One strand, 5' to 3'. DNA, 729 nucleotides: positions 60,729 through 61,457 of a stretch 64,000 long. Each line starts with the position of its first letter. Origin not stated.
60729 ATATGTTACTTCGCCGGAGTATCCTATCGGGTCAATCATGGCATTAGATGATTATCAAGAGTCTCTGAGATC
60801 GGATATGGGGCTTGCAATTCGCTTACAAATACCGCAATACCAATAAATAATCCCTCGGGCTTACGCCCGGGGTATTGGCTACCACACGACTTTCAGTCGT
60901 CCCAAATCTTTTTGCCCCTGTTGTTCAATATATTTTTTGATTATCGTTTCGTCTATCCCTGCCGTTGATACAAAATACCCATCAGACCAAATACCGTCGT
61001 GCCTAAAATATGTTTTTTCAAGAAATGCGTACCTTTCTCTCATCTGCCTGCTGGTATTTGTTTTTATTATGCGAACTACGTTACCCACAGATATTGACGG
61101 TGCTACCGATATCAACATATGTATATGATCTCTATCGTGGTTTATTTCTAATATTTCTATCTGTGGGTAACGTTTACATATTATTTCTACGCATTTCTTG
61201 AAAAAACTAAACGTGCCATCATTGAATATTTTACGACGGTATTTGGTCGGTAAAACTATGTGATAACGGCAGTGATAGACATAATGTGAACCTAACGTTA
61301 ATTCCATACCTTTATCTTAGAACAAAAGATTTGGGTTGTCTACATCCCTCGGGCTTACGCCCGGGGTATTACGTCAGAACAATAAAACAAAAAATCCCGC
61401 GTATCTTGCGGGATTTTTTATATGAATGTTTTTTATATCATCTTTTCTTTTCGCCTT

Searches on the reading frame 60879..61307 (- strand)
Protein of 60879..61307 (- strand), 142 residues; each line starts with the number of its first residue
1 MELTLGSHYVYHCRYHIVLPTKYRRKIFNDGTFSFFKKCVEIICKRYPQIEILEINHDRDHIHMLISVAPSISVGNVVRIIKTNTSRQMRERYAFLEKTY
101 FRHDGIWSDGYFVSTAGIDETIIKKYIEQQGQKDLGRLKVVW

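Call 97: search_protein_families(library=pfam, proteins=[window:60879-61307:-], max_evalue=0.001)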
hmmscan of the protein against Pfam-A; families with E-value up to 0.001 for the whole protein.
window:60879-61307:- (142 aa): 1 family
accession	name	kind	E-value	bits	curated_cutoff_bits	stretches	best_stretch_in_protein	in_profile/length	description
PF01797.21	Y1_Tnp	-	3.2e-32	111.6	23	1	10-130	2-121/121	Transposase IS200 like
